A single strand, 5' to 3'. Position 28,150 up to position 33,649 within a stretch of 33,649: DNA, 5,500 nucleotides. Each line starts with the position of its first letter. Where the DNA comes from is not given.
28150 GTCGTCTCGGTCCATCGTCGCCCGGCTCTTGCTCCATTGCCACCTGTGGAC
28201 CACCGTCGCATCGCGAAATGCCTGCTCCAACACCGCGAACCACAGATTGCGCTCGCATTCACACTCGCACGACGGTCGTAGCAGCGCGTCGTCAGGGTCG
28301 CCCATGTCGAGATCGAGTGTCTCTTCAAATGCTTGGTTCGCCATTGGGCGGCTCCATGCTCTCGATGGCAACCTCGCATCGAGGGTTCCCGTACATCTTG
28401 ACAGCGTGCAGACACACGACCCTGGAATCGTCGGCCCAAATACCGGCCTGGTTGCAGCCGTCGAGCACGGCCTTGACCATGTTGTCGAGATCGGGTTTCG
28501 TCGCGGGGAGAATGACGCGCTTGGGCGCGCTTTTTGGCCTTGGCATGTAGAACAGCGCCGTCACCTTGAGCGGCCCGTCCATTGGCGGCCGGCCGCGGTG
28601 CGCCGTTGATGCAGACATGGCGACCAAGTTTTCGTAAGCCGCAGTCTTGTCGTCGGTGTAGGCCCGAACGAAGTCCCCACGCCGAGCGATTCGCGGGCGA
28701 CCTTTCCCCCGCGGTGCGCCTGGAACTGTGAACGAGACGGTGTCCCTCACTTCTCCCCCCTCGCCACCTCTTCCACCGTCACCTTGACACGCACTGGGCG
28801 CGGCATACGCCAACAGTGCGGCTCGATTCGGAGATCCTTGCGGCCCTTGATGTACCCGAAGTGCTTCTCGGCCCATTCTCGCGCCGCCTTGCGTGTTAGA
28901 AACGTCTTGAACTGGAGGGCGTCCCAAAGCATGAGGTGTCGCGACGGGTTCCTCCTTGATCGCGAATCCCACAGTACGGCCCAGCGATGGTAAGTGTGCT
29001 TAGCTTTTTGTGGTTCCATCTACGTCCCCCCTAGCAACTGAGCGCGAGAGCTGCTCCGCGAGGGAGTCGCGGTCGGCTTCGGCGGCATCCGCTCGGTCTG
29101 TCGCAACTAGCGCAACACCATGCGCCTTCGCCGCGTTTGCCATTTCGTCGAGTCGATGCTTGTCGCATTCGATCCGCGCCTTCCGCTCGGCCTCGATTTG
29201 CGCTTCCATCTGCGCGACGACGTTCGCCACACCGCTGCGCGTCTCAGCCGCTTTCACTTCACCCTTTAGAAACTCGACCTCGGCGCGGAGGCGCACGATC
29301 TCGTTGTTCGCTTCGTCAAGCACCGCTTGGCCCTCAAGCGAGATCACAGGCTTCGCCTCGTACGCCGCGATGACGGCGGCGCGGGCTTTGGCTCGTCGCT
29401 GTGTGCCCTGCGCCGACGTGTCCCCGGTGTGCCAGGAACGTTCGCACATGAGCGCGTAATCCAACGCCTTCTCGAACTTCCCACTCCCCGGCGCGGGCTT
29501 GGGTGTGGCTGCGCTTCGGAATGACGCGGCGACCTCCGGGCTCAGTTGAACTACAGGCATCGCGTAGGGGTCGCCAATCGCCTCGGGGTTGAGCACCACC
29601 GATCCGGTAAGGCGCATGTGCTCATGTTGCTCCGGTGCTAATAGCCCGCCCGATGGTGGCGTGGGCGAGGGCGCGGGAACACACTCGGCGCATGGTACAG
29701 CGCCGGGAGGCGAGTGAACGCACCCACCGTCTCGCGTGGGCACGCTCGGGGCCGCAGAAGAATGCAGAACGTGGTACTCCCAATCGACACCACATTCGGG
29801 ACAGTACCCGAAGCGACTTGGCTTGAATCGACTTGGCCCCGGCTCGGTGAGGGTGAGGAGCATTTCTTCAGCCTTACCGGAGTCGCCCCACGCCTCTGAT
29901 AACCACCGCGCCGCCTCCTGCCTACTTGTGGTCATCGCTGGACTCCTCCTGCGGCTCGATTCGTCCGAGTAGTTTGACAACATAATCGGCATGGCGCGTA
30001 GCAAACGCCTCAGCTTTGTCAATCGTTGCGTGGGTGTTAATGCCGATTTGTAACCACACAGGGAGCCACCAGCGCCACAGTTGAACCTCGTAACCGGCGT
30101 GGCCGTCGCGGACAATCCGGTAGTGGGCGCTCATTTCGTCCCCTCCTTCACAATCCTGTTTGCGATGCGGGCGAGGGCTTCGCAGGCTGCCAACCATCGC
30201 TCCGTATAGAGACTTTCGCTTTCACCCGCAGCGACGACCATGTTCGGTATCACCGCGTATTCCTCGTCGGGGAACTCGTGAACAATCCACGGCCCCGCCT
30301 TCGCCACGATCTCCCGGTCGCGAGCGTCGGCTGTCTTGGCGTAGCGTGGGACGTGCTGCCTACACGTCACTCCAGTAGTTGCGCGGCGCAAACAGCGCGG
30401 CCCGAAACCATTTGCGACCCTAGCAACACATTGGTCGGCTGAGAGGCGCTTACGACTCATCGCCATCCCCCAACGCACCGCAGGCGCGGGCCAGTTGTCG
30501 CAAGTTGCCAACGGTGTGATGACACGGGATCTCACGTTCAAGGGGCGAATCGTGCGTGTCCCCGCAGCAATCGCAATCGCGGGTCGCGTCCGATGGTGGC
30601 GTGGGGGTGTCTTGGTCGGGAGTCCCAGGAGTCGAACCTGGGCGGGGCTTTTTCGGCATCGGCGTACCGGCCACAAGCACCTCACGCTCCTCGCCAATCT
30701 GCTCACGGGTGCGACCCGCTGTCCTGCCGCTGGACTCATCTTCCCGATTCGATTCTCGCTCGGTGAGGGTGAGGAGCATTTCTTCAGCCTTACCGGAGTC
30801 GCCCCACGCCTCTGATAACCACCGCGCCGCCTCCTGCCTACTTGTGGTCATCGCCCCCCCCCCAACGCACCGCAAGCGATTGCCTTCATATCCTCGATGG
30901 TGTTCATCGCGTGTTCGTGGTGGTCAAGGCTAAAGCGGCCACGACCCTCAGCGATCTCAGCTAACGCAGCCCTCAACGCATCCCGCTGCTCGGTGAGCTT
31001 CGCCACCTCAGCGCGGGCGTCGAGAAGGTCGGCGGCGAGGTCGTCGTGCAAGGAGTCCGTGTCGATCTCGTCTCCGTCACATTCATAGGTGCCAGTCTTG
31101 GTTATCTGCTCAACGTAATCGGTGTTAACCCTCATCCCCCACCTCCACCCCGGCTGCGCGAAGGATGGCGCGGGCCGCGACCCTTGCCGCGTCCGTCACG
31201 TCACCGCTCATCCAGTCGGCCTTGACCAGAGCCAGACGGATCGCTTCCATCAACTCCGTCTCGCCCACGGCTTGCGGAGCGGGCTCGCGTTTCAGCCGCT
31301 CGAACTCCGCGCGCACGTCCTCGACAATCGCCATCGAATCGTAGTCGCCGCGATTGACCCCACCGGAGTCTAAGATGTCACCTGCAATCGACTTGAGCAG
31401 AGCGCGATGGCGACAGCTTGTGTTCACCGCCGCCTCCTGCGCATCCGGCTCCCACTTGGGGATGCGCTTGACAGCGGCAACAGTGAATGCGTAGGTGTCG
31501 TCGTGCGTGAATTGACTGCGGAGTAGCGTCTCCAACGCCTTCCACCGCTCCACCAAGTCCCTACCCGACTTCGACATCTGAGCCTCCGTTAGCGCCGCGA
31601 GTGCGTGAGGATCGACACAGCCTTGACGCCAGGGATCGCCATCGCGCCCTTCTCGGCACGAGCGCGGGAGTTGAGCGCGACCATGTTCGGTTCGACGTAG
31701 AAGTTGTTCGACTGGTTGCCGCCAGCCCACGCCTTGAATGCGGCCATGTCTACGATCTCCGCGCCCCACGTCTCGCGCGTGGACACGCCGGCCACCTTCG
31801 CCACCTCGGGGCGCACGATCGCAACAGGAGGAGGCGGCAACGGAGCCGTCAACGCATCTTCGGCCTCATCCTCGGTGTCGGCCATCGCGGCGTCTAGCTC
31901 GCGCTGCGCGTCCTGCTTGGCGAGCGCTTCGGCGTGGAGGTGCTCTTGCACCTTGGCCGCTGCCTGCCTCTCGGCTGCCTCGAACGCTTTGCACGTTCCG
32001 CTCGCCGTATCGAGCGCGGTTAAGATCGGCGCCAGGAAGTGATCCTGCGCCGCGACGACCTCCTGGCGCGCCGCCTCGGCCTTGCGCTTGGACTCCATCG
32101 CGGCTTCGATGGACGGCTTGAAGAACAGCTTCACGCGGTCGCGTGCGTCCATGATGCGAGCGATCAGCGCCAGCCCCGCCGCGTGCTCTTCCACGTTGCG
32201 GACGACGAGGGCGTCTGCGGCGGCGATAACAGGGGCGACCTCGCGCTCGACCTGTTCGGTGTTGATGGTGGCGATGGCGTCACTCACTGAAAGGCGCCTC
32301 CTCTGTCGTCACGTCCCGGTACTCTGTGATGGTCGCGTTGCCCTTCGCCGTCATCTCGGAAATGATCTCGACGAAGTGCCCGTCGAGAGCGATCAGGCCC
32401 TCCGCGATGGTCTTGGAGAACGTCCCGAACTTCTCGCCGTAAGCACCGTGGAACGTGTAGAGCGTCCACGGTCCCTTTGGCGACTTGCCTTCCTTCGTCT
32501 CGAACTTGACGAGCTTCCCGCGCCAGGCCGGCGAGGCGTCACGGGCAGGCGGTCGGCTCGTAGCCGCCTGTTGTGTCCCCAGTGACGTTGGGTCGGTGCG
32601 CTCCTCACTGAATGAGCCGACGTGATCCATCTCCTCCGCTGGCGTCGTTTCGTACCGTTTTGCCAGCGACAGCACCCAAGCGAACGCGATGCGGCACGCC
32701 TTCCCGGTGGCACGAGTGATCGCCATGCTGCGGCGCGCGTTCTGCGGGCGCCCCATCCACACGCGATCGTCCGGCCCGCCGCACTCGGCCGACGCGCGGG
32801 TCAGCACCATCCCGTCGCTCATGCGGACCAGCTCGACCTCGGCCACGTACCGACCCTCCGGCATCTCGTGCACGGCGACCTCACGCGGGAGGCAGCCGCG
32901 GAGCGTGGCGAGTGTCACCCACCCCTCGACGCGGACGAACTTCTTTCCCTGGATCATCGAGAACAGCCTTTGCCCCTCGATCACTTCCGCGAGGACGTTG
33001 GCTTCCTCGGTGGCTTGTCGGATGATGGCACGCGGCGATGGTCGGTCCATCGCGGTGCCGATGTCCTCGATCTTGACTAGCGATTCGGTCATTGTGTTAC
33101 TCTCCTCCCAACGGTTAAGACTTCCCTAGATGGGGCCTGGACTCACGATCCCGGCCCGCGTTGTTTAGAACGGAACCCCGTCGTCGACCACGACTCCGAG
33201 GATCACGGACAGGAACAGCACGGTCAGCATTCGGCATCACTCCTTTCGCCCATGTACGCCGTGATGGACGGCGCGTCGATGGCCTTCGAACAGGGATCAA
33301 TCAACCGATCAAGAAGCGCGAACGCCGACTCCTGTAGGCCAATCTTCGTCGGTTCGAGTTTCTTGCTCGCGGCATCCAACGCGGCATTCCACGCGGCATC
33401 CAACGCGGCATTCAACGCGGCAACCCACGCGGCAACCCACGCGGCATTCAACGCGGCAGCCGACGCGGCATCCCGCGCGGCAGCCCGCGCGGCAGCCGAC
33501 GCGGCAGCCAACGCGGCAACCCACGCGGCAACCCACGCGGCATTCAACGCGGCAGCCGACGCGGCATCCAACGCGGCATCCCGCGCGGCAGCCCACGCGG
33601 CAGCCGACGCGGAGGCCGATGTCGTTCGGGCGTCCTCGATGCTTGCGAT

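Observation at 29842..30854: Perfect 97-bp direct repeat gives two otherwise unrelated genes an identical 31-aa N-terminal leader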

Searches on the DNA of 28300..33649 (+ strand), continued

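Call 100: search_rna_families(source=L003, start=245, end=400, threshold=evalue, max_evalue=10, show_alignments=3)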
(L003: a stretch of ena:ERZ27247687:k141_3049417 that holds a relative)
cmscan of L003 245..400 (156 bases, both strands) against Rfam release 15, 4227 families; matches with E-value up to 10: 4.
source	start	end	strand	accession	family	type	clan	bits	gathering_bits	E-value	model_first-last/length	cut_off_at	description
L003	322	384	+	RF01684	mascRNA-menRNA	Gene;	-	25.3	42.5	0.002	1-56/56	no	MALAT1-associated small cytoplasmic RNA/MEN beta RNA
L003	267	378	+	RF00005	tRNA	Gene; tRNA;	CL00001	12.1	29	6.7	9-63/71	no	tRNA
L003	273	385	+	RF02122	FTX_5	Gene; lncRNA;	-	11.5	45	7.5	92-208/208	no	FTX transcript, XIST regulator conserved region 5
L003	307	323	+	RF01276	sR53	Gene; snRNA; snoRNA; CD-box;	-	9.7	49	3.7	44-60/60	no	Small nucleolar RNA sR53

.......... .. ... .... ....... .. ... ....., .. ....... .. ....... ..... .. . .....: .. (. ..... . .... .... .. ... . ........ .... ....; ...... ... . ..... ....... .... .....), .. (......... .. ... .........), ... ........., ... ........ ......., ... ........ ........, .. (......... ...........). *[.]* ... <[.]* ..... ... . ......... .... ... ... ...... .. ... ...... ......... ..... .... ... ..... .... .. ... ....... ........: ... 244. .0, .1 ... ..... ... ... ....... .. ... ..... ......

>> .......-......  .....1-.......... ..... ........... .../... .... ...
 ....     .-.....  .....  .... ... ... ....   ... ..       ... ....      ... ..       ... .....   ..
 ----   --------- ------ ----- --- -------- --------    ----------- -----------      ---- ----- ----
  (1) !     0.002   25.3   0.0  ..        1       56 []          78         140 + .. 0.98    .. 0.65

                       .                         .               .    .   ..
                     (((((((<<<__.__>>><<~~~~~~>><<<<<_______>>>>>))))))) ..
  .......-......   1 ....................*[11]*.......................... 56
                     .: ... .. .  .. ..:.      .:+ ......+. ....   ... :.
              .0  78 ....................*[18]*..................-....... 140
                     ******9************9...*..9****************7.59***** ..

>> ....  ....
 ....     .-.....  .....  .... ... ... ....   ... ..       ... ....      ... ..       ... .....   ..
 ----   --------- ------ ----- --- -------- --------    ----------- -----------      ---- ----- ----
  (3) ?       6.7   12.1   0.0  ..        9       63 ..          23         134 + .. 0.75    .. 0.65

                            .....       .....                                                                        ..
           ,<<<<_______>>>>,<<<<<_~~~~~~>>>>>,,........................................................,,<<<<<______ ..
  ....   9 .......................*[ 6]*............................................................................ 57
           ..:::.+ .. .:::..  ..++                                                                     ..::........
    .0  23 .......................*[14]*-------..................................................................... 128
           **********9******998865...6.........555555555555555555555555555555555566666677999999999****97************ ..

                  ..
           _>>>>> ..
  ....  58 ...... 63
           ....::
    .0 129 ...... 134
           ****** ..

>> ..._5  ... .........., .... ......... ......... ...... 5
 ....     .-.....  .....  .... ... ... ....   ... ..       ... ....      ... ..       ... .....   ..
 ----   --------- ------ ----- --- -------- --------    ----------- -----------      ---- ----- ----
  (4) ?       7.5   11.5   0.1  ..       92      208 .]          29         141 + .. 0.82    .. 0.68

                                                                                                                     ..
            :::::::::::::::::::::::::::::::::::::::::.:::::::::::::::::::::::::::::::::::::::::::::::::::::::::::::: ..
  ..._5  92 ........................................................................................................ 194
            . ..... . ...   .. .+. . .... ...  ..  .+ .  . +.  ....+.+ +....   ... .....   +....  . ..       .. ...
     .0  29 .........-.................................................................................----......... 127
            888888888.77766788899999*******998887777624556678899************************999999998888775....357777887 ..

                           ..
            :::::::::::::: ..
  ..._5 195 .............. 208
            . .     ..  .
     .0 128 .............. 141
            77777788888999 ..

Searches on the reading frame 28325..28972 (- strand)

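Call 7: search_protein_families(library=pfam, max_evalue=0.01, proteins=[window:28325-28972:-])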
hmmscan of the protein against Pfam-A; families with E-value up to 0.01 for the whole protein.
window:28325-28972:- (215 aa): 1 family
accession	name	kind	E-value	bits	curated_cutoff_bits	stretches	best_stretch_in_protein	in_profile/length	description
PF05866.16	RusA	-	2.9e-28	99.4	22.8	1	84-204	1-124/124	Endodeoxyribonuclease RusA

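Call 8: search_protein_families(library=phrogs, max_evalue=0.01, proteins=[window:28325-28972:-])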
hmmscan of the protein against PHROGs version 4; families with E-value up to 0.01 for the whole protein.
window:28325-28972:- (215 aa): 7 families
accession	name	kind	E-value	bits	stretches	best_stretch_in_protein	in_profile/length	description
phrog_140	-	DNA, RNA and nucleotide metabolism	4.8e-42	145.1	1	77-207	37-169/219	RusA-like Holliday junction resolvase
phrog_34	-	DNA, RNA and nucleotide metabolism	1.6e-14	55.2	1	77-208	73-196/259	RusA-like Holliday junction resolvase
phrog_3055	-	DNA, RNA and nucleotide metabolism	1.1e-10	42.3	1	115-194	112-195/233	RusA-like Holliday junction resolvase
phrog_1532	-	unknown function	1.2e-07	32.3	1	161-207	25-73/80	-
phrog_38758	-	unknown function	5.8e-05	24.1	1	83-118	5-40/82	-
phrog_1682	-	DNA, RNA and nucleotide metabolism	0.00012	22.5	1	156-209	88-148/387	RusA-like Holliday junction resolvase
phrog_24390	-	unknown function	0.0012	20.2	1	159-207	11-59/62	-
